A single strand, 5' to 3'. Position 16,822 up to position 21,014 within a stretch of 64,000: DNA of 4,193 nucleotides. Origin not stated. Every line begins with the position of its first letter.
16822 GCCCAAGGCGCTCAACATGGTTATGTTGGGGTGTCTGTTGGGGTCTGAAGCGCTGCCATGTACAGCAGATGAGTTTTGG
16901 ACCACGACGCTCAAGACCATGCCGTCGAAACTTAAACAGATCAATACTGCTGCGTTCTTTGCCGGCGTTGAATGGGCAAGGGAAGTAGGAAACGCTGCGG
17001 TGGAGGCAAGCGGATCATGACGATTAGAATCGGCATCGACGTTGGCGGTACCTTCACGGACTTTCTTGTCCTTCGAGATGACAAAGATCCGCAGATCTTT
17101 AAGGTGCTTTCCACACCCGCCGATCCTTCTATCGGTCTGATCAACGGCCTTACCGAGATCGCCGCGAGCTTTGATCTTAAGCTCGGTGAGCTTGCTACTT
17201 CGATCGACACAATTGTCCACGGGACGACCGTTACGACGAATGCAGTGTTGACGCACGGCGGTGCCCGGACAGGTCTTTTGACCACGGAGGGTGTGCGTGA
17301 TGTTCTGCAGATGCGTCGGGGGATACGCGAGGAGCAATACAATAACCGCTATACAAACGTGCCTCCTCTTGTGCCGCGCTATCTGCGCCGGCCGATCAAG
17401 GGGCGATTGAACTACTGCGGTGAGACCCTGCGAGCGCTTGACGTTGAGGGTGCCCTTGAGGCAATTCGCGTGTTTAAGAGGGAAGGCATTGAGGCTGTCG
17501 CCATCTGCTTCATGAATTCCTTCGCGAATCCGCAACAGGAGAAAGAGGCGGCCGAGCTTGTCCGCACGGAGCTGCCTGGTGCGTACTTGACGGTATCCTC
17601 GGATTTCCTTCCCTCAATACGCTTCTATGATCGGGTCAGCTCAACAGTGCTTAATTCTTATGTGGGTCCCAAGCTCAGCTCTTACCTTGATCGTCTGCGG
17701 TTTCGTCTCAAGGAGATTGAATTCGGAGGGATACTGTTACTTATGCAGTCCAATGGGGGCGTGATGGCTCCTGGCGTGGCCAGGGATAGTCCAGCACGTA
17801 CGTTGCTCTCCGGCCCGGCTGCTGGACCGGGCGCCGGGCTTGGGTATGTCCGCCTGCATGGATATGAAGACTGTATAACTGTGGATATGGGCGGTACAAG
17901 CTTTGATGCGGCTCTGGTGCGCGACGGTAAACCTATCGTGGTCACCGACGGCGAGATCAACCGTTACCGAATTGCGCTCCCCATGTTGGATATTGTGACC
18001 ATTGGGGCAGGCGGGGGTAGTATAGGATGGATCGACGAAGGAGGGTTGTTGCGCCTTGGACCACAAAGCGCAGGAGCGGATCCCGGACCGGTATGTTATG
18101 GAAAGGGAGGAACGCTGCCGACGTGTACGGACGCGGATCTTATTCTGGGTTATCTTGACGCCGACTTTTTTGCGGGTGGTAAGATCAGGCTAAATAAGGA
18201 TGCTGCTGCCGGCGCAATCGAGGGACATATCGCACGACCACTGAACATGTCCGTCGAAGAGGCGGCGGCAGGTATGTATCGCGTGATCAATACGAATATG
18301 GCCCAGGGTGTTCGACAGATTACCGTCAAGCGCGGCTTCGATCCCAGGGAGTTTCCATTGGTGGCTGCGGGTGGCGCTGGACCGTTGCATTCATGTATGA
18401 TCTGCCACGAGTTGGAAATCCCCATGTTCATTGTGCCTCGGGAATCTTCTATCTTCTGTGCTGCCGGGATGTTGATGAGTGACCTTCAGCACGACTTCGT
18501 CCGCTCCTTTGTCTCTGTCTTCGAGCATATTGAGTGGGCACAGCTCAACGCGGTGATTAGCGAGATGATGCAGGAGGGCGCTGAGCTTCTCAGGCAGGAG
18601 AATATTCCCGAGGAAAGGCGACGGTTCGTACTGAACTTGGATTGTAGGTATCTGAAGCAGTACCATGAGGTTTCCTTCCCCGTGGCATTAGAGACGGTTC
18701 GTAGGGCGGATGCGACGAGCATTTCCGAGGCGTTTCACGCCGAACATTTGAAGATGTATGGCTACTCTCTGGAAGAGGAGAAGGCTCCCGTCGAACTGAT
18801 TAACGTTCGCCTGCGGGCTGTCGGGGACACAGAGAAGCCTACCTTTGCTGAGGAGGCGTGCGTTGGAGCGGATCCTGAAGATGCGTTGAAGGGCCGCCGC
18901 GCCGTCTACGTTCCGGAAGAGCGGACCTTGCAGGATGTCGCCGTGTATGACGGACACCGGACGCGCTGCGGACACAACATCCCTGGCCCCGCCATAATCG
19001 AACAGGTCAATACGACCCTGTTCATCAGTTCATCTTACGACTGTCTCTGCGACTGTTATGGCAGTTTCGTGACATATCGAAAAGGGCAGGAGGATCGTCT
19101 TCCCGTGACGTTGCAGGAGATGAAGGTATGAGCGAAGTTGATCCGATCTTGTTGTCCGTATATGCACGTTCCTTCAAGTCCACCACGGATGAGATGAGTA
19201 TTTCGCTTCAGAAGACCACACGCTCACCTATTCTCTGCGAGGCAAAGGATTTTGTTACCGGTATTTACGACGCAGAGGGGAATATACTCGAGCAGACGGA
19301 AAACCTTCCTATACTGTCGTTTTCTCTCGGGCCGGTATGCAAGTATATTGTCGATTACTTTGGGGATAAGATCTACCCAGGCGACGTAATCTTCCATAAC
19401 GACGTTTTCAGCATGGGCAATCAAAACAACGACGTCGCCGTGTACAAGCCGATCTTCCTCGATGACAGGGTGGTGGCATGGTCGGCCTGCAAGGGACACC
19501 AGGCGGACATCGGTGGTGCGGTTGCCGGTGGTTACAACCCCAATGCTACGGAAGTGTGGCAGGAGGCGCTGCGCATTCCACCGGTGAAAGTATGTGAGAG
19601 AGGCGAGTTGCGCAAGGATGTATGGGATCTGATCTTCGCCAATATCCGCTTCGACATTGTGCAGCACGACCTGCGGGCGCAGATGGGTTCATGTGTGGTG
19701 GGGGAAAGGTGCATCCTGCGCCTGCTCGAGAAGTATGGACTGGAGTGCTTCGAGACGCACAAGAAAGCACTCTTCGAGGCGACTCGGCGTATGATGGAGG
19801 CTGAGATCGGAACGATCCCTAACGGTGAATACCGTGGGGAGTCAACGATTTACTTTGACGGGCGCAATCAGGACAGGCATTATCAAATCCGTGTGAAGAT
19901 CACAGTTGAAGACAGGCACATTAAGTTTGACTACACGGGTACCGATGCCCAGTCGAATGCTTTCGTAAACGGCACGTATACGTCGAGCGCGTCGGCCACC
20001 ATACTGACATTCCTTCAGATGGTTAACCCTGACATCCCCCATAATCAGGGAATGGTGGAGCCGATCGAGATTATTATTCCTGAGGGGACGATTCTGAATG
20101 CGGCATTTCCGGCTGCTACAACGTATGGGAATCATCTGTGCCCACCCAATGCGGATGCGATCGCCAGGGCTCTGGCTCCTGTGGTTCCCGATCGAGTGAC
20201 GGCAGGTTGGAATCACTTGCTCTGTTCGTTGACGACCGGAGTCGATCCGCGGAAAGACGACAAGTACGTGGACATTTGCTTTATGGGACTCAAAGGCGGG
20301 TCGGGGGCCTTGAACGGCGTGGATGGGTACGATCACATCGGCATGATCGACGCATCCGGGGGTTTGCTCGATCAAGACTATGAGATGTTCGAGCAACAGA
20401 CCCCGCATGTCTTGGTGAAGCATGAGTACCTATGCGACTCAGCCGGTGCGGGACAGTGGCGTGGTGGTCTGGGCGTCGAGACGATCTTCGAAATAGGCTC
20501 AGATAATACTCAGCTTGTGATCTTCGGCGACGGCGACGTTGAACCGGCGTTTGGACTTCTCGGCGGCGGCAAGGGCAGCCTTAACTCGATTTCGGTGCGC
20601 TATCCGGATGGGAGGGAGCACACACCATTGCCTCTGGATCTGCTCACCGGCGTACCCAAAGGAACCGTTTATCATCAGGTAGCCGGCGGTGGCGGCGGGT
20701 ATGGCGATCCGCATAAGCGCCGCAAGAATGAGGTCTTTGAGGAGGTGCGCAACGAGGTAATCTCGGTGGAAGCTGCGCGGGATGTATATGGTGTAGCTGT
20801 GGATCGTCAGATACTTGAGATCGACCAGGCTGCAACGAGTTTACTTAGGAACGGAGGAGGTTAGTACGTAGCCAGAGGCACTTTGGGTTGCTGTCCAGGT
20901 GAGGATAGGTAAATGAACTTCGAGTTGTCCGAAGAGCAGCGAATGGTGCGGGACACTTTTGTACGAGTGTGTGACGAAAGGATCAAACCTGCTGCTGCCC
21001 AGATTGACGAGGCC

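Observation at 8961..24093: Divergent catabolic supercluster: Mo-hydroxylase (CoxMSL-like) + family-III CoA-transferase opposite IorAB + hydantoinase A/B + acyl-CoA DH + split B12 acyl-CoA mutase; enzyme-family inventory of anaerobic indoleacetate (iaa-like) degradation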

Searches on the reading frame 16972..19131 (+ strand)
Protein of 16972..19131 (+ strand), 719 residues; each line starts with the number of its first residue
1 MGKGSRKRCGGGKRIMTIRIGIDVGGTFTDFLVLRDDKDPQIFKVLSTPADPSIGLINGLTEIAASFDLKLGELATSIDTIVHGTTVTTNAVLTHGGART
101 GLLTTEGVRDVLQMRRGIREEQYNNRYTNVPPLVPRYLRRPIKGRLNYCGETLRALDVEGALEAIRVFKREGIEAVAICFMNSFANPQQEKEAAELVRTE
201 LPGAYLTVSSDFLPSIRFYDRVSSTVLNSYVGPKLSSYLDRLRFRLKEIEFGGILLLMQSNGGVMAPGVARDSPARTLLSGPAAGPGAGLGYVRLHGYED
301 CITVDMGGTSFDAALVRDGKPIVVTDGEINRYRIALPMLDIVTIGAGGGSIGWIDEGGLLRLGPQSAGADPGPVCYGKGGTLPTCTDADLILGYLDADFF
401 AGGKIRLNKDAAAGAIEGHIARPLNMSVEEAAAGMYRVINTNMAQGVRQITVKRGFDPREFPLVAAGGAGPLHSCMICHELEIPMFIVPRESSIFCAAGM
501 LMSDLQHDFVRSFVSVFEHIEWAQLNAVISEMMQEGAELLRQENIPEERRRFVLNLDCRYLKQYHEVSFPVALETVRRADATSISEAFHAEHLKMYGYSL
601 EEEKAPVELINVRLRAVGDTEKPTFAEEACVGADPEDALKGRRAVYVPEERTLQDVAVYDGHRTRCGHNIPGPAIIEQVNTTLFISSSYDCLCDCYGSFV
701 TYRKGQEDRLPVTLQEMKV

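Call 3: search_protein_families(library=pfam, proteins=[window:16972-19131:+])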
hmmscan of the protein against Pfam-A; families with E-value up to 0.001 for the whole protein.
window:16972-19131:+ (719 aa): 3 families
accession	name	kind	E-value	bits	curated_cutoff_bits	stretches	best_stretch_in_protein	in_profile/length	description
PF01968.24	Hydantoinase_A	-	1.5e-92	310.4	22.9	1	221-508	1-290/291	Hydantoinase/oxoprolinase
PF05378.19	Hydant_A_N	-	1e-45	156.1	25.2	1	19-200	1-175/176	Hydantoinase/oxoprolinase N-terminal region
PF19278.4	Hydant_A_C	-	1.5e-17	64.1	21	1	523-696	12-185/193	Hydantoinase/oxoprolinase C-terminal domain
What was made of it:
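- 17017..19131 (+): Hydantoinase_A-type subunit, IaaC ortholog (ATP-binding subunit of the lactam-opening hydrolase). Pfam (call 3).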

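Call 5: search_protein_families(library=ncbifam, proteins=[window:17017-19131:+], max_evalue=1e-10)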
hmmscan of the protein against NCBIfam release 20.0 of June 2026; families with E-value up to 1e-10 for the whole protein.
window:17017-19131:+ (704 aa): 3 families
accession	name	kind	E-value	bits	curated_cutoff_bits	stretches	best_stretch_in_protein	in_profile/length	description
NF050156.1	CapLactmsAlpCapA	equivalog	3e-200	667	1000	1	4-684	2-683/689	caprolactamase subunit alpha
NF042975.2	AcphenoCarb_ApcC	equivalog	7.2e-110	368.3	1500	1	5-672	11-695/733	acetophenone carboxylase subunit gamma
NF042960.1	AcphenoCarb_ApcA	equivalog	1.3e-66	225.2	1250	1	147-683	127-652/658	acetophenone carboxylase subunit alpha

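Call 84: search_solved_structures(query=window:17017-19131:+, max_evalue=1e-20)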
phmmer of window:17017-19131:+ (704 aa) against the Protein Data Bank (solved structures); distinct sequences matched with E-value up to 1e-20: 6.
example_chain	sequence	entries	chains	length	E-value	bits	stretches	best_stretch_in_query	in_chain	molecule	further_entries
6yra_A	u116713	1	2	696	1.9e-150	505.7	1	3-675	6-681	5-oxoprolinase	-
7hk5_A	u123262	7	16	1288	3.5e-144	485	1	4-685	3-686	N-methylhydantoinase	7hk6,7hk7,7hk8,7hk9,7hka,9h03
5l9w_B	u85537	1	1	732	6.6e-103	348.6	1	5-682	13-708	Acetophenone carboxylase gamma subunit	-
5svb_B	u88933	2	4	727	2.5e-75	257.4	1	5-681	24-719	Acetone carboxylase beta subunit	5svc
5m45_B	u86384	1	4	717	8.6e-75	255.7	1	5-681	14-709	Acetone carboxylase beta subunit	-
5l9w_b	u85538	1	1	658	6.4e-54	186.7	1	5-543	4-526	Acetophenone carboxylase alpha subunit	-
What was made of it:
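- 17017..19131 (+): PDB: caprolactamase 506 bits, above acetophenone carboxylase 349 (call 84).
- On Acetone / acetophenone carboxylase: PDB scores: caprolactamase 506 and N-methylhydantoinase 485, above Apc 349 and Acx 257 (call 84).
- HyuA is closer to lactamases (call 84).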

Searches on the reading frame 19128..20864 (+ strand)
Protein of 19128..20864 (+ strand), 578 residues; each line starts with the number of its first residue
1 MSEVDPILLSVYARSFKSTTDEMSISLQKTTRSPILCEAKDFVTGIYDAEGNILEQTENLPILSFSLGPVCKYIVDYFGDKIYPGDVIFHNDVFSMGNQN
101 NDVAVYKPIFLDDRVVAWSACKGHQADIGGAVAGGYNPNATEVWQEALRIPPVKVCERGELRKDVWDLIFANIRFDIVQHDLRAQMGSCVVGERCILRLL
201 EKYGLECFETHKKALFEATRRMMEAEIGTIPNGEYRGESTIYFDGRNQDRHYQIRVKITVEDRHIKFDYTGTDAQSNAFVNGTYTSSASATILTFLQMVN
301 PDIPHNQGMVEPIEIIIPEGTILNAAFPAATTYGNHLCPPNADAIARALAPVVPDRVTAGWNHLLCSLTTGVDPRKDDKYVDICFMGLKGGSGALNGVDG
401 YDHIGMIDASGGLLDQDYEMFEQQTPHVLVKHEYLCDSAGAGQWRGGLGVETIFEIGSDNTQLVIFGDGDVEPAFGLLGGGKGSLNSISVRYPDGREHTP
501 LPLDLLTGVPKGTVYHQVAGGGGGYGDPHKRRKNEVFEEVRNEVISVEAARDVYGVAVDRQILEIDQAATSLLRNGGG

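Call 3: search_protein_families(library=pfam, proteins=[window:19128-20864:+])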
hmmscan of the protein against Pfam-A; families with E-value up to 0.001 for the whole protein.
window:19128-20864:+ (578 aa): 1 family
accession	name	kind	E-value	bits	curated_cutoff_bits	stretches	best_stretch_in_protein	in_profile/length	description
PF02538.19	Hydantoinase_B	-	2e-142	475.7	26.8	1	5-528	1-519/519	Hydantoinase B/oxoprolinase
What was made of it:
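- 19128..20864 (+): Hydantoinase_B-type subunit, IaaE ortholog. PF02538 475.7 bits (call 3).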

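Call 5: search_protein_families(library=ncbifam, proteins=[window:19128-20864:+], max_evalue=1e-10)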
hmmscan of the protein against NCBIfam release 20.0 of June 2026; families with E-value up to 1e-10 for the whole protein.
window:19128-20864:+ (578 aa): 2 families
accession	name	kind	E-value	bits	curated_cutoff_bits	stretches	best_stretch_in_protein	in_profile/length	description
NF050157.1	CapLactmsBetCapB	equivalog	4.1e-118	395.1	1000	1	4-572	1-573/577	caprolactamase subunit beta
NF042976.1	AcphenoCarb_ApcD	equivalog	3.5e-29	101.6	1500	1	25-453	47-486/685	acetophenone carboxylase subunit delta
